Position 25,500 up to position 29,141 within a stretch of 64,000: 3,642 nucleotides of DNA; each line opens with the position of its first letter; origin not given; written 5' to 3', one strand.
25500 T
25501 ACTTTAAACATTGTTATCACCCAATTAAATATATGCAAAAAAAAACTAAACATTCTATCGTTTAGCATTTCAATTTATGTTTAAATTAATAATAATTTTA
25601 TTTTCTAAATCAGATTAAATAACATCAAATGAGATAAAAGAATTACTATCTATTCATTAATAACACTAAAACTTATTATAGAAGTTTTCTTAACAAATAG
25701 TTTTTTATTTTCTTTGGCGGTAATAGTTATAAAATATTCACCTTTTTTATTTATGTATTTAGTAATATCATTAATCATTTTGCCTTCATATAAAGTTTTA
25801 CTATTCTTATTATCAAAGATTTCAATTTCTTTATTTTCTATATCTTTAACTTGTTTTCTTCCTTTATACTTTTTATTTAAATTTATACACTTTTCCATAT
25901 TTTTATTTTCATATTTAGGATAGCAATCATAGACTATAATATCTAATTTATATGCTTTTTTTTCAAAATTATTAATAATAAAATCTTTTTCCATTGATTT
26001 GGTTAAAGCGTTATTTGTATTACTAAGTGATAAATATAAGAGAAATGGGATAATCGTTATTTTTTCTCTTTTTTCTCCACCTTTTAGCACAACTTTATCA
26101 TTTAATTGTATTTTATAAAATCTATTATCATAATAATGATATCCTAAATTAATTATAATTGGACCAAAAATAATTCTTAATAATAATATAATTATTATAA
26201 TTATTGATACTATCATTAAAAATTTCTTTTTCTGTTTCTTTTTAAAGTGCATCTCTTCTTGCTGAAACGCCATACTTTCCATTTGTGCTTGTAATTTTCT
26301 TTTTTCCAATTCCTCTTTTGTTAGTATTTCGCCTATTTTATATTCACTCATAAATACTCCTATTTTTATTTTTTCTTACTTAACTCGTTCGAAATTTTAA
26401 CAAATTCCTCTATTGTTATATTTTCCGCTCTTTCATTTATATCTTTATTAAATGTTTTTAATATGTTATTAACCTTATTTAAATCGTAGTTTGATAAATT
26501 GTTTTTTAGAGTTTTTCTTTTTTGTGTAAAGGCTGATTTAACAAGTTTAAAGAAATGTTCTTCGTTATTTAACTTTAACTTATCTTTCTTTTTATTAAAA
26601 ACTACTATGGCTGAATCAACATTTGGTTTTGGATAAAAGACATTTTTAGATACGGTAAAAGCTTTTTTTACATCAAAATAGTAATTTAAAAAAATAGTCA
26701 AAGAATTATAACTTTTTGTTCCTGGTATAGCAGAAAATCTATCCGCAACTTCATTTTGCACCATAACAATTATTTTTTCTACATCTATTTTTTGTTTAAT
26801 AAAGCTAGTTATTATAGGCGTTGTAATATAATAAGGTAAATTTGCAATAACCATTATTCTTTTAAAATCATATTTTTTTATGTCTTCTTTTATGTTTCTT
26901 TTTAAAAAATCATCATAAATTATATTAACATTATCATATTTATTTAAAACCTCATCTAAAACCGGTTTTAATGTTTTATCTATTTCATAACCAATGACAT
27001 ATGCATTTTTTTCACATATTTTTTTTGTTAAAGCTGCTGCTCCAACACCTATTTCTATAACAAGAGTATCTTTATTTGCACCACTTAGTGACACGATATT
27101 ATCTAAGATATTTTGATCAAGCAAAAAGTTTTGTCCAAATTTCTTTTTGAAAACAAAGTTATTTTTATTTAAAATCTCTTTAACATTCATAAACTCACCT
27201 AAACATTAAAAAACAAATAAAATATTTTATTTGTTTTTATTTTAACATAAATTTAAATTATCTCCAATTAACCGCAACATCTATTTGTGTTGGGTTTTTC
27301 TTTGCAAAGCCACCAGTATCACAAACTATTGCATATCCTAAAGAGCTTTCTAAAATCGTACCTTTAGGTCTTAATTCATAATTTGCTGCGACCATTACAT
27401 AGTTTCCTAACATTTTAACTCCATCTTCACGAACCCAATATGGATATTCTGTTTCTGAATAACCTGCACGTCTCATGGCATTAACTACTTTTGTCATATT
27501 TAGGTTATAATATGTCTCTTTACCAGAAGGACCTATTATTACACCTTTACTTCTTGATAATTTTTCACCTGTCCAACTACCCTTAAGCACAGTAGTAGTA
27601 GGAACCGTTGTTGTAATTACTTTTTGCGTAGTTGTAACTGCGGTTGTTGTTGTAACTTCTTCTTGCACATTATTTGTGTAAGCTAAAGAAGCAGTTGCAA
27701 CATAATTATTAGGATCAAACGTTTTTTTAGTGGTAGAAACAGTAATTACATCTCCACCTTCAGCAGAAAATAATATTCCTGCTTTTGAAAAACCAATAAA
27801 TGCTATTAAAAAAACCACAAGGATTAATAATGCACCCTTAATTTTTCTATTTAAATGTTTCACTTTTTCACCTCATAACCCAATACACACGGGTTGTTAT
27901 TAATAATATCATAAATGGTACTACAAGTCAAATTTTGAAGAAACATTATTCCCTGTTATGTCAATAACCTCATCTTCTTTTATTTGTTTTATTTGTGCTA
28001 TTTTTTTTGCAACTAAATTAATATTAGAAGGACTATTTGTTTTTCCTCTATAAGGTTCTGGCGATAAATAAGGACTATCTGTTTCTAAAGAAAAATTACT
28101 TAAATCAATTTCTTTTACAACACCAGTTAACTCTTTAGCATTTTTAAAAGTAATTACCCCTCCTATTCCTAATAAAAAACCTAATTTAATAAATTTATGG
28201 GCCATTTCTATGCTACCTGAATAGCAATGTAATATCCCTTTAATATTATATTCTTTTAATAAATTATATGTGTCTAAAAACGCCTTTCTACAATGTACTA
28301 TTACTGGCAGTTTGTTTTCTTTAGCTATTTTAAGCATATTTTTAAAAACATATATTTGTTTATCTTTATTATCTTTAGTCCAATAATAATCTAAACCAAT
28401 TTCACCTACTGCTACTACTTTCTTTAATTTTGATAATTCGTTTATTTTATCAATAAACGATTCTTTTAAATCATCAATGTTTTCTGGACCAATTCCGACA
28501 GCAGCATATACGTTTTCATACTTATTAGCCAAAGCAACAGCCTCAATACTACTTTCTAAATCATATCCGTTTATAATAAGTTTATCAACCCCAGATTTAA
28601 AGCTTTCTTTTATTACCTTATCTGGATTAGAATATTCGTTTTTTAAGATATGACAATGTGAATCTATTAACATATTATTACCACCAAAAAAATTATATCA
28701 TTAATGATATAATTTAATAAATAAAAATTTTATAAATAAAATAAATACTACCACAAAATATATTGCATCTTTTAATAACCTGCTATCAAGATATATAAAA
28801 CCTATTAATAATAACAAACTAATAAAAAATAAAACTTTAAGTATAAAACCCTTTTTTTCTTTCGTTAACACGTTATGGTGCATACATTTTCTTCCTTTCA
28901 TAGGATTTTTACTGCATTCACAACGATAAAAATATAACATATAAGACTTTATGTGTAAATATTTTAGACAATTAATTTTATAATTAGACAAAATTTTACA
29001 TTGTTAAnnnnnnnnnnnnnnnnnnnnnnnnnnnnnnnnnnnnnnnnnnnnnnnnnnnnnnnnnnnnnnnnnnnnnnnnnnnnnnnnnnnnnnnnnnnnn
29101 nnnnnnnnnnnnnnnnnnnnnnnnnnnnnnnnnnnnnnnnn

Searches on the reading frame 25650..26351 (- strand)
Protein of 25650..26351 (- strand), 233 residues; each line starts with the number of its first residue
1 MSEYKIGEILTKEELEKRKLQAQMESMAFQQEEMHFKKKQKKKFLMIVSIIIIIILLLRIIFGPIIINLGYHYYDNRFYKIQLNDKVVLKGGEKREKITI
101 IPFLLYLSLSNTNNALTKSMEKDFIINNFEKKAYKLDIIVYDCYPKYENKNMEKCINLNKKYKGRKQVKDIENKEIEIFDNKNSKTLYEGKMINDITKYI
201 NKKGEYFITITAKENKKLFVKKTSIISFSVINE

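Call 9: search_protein_families(library=pfam, proteins=[window:25650-26351:-])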
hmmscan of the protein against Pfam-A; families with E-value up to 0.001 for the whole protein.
window:25650-26351:- (233 aa): 1 family
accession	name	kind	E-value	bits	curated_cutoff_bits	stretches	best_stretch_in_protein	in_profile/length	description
PF09716.15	ETRAMP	-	0.00093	19.6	29.1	1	33-63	42-72/81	Malarial early transcribed membrane protein (ETRAMP)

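Call 14: search_protein_families(library=ncbifam, proteins=[window:25650-26351:-], max_evalue=0.1)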
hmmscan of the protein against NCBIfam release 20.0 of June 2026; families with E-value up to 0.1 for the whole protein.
window:25650-26351:- (233 aa): 2 families
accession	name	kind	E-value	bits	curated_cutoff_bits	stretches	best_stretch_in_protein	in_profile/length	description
NF045475.1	Opp3C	equivalog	0.0027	16.9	450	1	16-88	10-77/328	oligopeptide ABC transporter permease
TIGR01495.1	ETRAMP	paralog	0.003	17.5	32.75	1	32-77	39-79/85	ETRAMP family protein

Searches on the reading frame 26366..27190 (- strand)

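Call 9: search_protein_families(library=pfam, proteins=[window:26366-27190:-])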
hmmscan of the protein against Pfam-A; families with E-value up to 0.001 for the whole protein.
window:26366-27190:- (274 aa): 1 family
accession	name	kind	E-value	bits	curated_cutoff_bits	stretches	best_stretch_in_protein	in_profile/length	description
PF00398.26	RrnaAD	-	1.2e-56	192.1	24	1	13-271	3-262/263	Ribosomal RNA adenine dimethylase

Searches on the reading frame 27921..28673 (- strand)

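Call 9: search_protein_families(library=pfam, proteins=[window:27921-28673:-])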
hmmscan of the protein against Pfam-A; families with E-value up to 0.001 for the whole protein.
window:27921-28673:- (250 aa): 1 family
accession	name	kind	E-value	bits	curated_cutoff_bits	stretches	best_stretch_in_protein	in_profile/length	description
PF01026.27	TatD_DNase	-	6.1e-79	265.4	27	1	3-248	1-252/253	TatD related DNase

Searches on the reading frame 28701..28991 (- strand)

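Call 14: search_protein_families(library=ncbifam, proteins=[window:28701-28991:-], max_evalue=0.1)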
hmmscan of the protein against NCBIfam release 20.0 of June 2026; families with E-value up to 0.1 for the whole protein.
window:28701-28991:- (96 aa): 1 family
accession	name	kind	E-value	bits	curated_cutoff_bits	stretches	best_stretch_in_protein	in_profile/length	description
TIGR04104.1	cxxc_20_cxxc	subfamily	0.067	13.6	45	1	7-87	5-82/93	TIGR04104 family putative zinc finger protein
